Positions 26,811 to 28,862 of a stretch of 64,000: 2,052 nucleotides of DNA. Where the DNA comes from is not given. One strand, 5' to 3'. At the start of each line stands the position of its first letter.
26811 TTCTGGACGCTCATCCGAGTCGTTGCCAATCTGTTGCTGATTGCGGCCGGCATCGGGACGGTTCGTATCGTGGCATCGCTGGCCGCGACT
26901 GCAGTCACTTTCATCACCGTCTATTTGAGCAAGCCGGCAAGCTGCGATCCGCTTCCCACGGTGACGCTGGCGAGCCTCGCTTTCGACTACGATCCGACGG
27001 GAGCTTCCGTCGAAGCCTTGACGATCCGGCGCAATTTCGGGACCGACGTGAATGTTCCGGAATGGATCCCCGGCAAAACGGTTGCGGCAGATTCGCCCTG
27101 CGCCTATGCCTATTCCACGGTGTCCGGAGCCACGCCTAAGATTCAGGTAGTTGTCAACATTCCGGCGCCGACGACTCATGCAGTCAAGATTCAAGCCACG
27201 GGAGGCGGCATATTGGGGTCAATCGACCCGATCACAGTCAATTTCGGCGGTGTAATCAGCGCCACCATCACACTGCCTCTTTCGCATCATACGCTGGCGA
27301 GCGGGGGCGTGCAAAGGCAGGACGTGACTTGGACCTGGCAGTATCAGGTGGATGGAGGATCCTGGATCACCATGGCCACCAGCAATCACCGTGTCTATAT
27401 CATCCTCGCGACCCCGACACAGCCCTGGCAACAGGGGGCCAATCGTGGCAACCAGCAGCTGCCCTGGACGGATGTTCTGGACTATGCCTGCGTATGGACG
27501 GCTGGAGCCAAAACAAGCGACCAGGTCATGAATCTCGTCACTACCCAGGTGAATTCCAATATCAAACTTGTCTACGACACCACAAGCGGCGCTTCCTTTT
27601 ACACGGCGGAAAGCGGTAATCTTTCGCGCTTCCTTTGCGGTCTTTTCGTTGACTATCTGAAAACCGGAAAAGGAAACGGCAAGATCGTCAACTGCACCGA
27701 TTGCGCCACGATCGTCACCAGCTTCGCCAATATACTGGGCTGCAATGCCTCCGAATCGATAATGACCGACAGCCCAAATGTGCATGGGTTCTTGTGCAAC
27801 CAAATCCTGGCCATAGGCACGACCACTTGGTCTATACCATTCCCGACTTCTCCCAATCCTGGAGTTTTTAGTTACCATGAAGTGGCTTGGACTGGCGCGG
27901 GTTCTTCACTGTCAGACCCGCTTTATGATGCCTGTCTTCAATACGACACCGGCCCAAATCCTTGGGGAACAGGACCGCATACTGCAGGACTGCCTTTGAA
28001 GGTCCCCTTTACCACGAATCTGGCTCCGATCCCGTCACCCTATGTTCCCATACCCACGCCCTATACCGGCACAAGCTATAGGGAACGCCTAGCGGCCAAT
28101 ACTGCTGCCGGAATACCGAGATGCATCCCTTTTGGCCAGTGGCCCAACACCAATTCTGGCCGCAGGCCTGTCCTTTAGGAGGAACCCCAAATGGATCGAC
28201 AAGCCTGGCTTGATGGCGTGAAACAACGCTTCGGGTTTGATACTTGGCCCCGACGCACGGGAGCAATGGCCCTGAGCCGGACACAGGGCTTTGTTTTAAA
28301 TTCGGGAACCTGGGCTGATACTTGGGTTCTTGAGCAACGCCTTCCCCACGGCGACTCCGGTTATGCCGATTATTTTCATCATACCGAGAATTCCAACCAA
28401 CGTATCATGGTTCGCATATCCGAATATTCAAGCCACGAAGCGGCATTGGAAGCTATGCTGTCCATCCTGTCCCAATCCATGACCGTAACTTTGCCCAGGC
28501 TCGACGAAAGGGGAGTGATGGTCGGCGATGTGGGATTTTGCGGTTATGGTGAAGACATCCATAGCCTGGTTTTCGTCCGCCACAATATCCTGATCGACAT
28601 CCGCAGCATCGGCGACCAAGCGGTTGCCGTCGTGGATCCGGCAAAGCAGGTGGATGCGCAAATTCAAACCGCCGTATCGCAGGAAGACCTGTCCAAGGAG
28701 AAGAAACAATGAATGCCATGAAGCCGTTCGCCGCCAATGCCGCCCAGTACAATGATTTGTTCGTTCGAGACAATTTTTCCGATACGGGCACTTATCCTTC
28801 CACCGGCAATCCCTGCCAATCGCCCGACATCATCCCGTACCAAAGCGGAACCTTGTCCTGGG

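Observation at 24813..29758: Orphan three-gene operon (LamG-LamG-TM-transglutaminase-like giant protein plus two unknown partners) in the accessory patch downstream of hldD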

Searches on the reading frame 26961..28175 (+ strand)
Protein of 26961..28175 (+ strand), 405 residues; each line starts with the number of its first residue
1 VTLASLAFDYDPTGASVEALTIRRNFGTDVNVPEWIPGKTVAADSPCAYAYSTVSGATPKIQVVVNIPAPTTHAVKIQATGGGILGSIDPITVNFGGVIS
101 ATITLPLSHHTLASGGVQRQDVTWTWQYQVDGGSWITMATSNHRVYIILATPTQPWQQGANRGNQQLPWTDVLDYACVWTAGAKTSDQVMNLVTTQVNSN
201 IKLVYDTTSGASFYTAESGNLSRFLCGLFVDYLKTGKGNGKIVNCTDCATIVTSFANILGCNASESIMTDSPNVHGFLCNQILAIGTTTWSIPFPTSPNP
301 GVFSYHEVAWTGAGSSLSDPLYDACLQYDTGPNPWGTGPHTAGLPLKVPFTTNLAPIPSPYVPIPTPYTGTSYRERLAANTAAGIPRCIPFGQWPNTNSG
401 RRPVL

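Call 101: search_dna_similar(query=window:26961-28175:+, collection=phages, mode=protein, max_evalue=0.001, max_rows=10)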
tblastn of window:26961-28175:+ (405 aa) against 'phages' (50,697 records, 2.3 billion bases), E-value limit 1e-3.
No match.

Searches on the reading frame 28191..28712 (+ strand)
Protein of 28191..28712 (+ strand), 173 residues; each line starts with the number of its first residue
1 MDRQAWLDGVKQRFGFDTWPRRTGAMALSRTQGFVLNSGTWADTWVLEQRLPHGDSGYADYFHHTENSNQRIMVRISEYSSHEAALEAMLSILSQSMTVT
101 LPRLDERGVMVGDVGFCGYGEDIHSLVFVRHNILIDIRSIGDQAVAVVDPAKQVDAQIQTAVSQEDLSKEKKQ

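Call 3: search_protein_families(library=pfam, proteins=[window:28191-28712:+], max_evalue=1)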
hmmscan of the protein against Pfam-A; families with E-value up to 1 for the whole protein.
window:28191-28712:+ (173 aa): 1 family
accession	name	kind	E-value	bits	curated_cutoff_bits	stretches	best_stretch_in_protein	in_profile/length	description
PF22814.2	WelO5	-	0.083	12.8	27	1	42-107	61-128/277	Carrier-protein-independent halogenase WelO5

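Call 4: search_protein_families(library=ncbifam, proteins=[window:28191-28712:+], max_evalue=1)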
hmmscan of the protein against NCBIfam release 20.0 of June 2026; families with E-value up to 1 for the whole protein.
window:28191-28712:+ (173 aa): 0 families

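Call 5: search_protein_families(library=padloc, proteins=[window:28191-28712:+], max_evalue=1)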
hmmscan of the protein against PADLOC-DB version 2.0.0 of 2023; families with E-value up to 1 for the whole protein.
window:28191-28712:+ (173 aa): 0 families

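Call 7: search_solved_structures(query=window:28191-28712:+, max_evalue=10)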
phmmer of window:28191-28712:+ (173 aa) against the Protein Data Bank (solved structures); distinct sequences matched with E-value up to 10: 0.

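Call 12: find_homologous_proteins(query=window:28191-28712:+)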
Query window:28191-28712:+ (173 aa): 12 proteins with E <= 0.001 among 64 candidates.
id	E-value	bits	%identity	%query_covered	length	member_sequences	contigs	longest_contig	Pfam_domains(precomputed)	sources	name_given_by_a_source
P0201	4.6e-111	386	100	100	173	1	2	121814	-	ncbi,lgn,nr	ncbi:MAG: hypothetical protein K2P57_05790 [Burkholderiales bacterium]|nr:hypothetical protein [Burk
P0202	5.2e-63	230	58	96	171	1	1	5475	-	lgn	-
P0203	6.2e-56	207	58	94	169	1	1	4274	-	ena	-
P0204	4.0e-50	188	55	93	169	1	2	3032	-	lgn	-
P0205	2.5e-49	185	54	94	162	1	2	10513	-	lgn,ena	-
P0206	2.0e-48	182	53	94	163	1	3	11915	-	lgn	-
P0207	2.6e-46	175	53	94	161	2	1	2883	-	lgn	-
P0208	1.7e-44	169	50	92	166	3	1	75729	-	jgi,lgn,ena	-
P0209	8.9e-44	167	51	91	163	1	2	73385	-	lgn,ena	-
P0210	2.3e-40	156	49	91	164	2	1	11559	-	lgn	-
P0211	3.4e-40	155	47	94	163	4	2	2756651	-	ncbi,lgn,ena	-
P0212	4.2e-39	152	48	88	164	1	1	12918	-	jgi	-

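Call 80: search_protein_families(library=phrogs, proteins=[window:28191-28712:+], max_evalue=0.01)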
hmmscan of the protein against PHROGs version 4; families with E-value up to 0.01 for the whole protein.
window:28191-28712:+ (173 aa): 0 families

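Call 100: search_solved_structures(query=A7, max_evalue=10, show_alignments=2)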
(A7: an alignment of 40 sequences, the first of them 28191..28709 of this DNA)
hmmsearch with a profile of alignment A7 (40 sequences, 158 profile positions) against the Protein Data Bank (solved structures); distinct sequences matched with E-value up to 10: 0.
